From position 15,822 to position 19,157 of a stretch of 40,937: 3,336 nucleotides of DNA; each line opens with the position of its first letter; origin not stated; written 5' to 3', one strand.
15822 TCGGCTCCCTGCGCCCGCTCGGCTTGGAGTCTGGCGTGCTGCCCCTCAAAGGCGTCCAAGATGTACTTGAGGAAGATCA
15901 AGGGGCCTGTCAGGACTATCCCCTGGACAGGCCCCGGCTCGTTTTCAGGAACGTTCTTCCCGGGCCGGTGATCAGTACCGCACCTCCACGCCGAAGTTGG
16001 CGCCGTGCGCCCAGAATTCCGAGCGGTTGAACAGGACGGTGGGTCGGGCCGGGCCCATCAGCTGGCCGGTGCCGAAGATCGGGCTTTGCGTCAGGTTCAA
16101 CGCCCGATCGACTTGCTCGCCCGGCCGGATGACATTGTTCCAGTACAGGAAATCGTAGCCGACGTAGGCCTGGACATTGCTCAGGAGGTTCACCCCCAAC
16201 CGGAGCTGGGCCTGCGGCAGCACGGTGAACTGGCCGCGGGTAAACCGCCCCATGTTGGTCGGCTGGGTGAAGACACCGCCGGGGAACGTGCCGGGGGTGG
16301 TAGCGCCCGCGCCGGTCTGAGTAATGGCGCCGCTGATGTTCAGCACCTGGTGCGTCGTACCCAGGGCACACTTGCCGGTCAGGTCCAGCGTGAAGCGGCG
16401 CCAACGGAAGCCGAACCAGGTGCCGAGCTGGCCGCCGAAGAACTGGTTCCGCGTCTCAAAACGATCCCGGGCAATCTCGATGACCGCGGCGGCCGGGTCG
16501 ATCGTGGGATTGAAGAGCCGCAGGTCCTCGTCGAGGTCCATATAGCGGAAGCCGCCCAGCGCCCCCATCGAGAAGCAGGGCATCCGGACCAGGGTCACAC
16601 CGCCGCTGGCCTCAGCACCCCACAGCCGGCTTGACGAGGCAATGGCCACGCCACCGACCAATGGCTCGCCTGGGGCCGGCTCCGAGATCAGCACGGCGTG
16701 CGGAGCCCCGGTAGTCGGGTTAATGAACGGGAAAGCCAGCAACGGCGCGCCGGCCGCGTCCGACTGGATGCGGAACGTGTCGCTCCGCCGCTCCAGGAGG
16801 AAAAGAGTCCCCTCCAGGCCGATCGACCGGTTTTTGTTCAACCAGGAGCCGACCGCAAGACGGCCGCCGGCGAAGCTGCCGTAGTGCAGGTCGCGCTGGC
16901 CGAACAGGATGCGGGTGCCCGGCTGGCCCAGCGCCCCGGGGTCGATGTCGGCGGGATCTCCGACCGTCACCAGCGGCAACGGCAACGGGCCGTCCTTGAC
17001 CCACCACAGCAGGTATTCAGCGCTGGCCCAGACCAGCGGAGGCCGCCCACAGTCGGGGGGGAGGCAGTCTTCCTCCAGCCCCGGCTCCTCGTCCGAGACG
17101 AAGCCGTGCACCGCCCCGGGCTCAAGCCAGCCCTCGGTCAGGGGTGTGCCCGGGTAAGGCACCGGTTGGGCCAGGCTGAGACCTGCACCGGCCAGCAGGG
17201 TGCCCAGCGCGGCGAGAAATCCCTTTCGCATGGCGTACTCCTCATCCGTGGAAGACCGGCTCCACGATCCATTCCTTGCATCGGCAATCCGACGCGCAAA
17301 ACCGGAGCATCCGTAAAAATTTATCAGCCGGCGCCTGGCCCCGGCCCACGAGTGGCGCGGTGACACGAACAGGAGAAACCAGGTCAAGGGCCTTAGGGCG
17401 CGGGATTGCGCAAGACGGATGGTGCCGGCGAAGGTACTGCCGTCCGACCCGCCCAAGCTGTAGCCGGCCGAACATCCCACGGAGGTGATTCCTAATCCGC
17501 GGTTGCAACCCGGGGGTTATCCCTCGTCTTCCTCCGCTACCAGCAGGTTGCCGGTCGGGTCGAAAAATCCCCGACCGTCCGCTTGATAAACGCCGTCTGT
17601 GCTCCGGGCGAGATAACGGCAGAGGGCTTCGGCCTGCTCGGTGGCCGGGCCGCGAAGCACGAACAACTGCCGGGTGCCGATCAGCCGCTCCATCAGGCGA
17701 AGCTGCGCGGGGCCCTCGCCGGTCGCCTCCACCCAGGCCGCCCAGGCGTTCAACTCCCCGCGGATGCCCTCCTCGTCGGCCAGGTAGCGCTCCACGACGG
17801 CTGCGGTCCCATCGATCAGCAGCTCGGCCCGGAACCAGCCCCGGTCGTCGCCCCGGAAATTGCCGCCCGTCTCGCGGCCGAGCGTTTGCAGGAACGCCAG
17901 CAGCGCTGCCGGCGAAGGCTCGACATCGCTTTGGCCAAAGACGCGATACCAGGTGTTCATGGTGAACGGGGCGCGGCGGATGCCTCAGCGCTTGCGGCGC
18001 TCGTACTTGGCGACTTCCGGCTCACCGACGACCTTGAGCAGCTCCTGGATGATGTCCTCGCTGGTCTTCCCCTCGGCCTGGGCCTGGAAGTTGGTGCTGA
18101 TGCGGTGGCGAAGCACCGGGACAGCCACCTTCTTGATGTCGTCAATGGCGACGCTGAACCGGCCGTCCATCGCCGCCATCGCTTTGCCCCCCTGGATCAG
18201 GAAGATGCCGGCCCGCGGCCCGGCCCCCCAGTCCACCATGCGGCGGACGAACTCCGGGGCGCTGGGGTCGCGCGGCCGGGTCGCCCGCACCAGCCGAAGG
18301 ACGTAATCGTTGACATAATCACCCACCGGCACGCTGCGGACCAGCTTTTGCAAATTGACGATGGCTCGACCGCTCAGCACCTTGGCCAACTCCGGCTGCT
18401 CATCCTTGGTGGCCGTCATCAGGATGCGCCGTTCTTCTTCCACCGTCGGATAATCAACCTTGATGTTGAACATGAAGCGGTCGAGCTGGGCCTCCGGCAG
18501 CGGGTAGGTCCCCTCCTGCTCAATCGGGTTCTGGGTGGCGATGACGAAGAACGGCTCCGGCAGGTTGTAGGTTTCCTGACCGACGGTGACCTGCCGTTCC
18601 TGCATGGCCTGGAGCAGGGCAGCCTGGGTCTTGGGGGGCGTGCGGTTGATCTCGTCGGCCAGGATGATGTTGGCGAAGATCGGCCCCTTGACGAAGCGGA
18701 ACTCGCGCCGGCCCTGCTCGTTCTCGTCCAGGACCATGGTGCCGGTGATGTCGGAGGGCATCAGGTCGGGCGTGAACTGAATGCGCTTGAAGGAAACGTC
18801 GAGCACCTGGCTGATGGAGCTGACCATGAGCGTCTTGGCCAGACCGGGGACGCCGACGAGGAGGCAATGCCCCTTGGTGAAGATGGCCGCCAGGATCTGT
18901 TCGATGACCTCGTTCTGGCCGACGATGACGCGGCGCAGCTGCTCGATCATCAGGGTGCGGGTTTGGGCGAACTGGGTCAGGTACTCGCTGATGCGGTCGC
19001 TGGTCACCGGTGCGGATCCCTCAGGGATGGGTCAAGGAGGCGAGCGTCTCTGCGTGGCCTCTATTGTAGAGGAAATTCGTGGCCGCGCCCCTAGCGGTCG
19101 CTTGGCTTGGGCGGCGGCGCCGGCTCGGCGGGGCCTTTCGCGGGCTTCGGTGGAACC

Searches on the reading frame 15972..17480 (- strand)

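Call 7: search_protein_families(library=pfam, proteins=[window:15972-17480:-], max_evalue=0.1)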
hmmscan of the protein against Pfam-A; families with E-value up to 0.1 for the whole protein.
window:15972-17480:- (502 aa): 1 family
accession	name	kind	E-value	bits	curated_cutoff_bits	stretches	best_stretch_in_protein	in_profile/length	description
PF07585.17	BBP7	-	2.5e-80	270.7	26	1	151-502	1-350/350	Putative beta barrel porin-7 (BBP7)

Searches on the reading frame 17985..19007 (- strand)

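Call 62: search_protein_families(library=pfam, proteins=[window:17985-19007:-], max_evalue=0.001)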
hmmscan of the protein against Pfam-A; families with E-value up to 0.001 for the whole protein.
window:17985-19007:- (340 aa): 8 families
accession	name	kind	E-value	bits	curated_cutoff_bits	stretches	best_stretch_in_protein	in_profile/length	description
PF07726.17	AAA_3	-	1.1e-65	219.8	27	1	47-180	1-131/131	ATPase family associated with various cellular activities (AAA)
PF17863.7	AAA_lid_2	-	2.8e-19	69.1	22.7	1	255-323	6-74/74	AAA lid domain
PF20030.5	bpMoxR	-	2.2e-16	60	27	1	20-206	6-188/205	MoxR domain in the MoxR-vWA-beta-propeller ternary systems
PF07728.20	AAA_5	-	7.7e-16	58.8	22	1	47-178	1-139/139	AAA domain (dynein-related subfamily)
PF00004.35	AAA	-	8.9e-07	29.9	21.2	1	48-184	1-129/131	ATPase family associated with various cellular activities (AAA)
PF00158.32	Sigma54_activat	-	0.00011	22.4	20.2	0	114-164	96-147/168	Sigma-54 interaction domain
PF00493.29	MCM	-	0.00033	20.3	23.3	1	41-163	53-175/224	MCM P-loop domain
PF05496.18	RuvB_N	-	0.00039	20.6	27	0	45-75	33-63/159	Holliday junction DNA helicase RuvB P-loop domain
